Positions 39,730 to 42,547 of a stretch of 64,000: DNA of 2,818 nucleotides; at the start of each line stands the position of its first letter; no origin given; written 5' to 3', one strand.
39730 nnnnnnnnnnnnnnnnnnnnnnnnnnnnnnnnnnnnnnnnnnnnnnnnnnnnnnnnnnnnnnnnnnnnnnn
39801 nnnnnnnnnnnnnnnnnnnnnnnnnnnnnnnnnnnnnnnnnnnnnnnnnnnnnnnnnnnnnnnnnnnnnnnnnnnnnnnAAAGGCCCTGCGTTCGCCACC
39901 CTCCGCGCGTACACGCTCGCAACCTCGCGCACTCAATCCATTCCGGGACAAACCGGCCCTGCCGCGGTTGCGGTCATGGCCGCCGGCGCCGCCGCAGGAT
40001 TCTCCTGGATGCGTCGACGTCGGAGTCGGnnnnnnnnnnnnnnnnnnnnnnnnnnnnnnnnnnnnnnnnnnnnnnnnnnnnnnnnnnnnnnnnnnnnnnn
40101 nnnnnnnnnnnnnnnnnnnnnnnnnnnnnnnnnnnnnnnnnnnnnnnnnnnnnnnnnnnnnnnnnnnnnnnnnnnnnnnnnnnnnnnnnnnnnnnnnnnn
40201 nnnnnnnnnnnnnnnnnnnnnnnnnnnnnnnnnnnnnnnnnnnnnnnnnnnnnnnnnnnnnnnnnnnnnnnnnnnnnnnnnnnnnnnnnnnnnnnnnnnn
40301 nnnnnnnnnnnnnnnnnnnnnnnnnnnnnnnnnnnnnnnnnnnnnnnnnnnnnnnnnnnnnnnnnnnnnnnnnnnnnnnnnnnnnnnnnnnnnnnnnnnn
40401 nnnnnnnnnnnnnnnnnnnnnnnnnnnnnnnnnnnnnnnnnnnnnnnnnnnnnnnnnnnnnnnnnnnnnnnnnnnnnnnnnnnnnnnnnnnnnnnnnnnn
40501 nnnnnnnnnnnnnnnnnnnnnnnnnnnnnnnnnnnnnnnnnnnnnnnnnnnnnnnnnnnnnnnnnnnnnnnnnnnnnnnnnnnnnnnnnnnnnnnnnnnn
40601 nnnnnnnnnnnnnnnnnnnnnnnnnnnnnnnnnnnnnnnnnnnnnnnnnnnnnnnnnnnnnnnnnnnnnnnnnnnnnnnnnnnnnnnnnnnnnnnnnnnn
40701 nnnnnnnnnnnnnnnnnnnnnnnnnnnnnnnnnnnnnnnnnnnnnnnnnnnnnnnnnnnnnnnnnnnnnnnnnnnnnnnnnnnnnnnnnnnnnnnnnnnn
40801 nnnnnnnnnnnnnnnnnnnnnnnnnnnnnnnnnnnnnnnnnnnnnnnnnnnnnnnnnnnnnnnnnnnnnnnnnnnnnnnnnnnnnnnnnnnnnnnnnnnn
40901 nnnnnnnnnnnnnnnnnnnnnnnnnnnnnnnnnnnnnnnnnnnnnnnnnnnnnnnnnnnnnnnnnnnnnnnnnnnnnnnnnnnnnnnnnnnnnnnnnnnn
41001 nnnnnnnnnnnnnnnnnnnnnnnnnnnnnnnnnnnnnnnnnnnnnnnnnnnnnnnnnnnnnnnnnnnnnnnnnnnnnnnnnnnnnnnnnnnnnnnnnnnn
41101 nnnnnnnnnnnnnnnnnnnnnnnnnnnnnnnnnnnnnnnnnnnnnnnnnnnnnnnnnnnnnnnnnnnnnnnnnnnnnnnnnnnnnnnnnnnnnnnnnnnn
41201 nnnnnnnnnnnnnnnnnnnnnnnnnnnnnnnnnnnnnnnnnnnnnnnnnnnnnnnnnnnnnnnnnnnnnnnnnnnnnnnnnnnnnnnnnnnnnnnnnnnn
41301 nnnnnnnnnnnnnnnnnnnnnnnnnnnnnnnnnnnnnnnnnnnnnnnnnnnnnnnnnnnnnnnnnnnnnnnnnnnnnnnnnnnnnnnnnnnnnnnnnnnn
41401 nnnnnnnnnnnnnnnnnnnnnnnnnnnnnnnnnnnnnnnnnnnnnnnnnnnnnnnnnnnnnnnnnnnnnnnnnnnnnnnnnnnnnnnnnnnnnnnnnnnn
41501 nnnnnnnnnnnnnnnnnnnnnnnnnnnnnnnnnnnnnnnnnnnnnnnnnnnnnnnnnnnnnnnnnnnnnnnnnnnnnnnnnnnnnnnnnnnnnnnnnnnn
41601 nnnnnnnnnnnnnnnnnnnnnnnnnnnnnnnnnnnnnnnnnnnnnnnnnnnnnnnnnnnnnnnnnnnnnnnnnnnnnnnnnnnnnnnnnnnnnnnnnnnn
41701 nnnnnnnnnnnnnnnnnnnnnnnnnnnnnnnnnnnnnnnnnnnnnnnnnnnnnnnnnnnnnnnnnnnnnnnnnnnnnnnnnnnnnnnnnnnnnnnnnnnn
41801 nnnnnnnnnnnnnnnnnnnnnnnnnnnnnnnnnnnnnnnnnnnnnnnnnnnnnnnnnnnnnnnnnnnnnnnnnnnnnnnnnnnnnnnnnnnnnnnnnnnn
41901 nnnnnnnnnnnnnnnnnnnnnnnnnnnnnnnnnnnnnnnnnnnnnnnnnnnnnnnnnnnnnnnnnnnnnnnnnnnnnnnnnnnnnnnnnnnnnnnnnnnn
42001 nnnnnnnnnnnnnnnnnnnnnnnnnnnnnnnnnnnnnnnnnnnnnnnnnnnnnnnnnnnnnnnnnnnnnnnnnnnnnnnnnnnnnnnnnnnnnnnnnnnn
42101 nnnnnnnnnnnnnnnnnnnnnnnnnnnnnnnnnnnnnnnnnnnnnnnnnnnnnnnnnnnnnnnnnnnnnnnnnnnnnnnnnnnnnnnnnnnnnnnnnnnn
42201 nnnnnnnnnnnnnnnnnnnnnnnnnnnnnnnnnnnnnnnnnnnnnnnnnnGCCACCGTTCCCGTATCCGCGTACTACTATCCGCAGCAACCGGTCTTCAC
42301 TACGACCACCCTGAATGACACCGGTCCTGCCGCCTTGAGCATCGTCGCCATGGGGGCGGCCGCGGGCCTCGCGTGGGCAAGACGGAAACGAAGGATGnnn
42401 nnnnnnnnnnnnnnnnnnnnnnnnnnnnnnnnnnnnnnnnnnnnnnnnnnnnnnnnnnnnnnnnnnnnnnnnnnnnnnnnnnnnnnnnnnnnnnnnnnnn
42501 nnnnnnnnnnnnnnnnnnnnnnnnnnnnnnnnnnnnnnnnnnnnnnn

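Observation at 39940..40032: Conserved C-terminal tripartite sorting-like signal shared by two tandem giant proteins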

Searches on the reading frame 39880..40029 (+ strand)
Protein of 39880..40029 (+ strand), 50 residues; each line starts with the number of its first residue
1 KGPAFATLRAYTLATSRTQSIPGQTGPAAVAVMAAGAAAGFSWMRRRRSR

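Call 6: search_protein_families(library=ncbifam, proteins=[window:39880-40029:+], max_evalue=1)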
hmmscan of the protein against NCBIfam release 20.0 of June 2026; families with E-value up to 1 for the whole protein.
window:39880-40029:+ (50 aa): 6 families
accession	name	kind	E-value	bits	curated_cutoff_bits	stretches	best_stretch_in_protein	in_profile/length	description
NF058571.1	GVDTG_CTERM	domain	0.0062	16.8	29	1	26-47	23-44/44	GVDTG sorting domain-containing protein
TIGR03901.2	MYXO-CTERM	domain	0.01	16.2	20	1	23-48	10-34/34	MYXO-CTERM sorting domain-containing protein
NF033846.1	Rumino_NPXTG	domain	0.011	16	23.5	1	25-48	7-30/30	NPXTG-anchored protein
TIGR03382.1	GC_trans_RRR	domain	0.014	16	15.85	1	28-48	7-26/27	MYXO-CTERM sorting domain-containing protein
TIGR02595.1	PEP_CTERM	domain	0.037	14.9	16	1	27-48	4-23/24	PEP-CTERM sorting domain-containing protein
TIGR04174.1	IPTL_CTERM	subfamily_domain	0.038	14.3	20.5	1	26-48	5-26/27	IPTL-CTERM sorting domain-containing protein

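Call 33: find_homologous_proteins(query=A2, max_evalue=10)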
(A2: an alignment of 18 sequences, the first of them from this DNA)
Query A2 (18 sequences) (46 aa, profile of the alignment): 10 proteins with E <= 10 among 6527 candidates.
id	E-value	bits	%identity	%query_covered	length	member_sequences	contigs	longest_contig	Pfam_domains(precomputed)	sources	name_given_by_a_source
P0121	1.9e-14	71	61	72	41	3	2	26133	-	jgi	jgi:hypothetical protein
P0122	8.8e-14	68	70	59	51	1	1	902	-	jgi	jgi:hypothetical protein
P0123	2.2e-13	67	50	57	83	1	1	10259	-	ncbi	ncbi:MAG: hypothetical protein UY85_C0022G0012, partial [Candidatus Peribacteria bacterium GW2011_GW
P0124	3.4e-13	67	71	61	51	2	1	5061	-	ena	-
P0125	6.4e-12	63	81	59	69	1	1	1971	-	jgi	jgi:hypothetical protein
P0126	1.3e-11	61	71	61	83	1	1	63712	-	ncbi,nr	ncbi:hypothetical protein A2706_02845 [Candidatus Peribacteria bacterium RIFCSPHIGHO2_01_FULL_51_35]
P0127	2.5e-9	54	65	96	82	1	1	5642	-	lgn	-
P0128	4.5e-9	53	71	61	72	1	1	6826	-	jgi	jgi:hypothetical protein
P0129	2.3e-8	51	65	57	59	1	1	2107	-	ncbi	ncbi:MAG: PEP-CTERM sorting domain-containing protein, partial [Candidatus Peregrinibacteria bacteri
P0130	7.7e-5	40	54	61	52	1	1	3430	-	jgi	jgi:hypothetical protein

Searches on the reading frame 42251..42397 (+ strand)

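Call 6: search_protein_families(library=ncbifam, proteins=[window:42251-42397:+], max_evalue=1)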
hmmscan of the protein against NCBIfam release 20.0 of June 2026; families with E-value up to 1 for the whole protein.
window:42251-42397:+ (49 aa): 4 families
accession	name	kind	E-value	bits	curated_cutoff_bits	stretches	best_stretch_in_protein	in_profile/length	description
NF033846.1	Rumino_NPXTG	domain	0.0035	17.6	23.5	1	24-48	4-30/30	NPXTG-anchored protein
TIGR02595.1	PEP_CTERM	domain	0.059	14.2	16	1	30-48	6-24/24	PEP-CTERM sorting domain-containing protein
TIGR03901.2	MYXO-CTERM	domain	0.071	13.5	20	1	25-48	12-34/34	MYXO-CTERM sorting domain-containing protein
NF050011.2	PFE_CTERM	equivalog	0.15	12.7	24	1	27-47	8-28/28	PFE-CTERM domain-containing protein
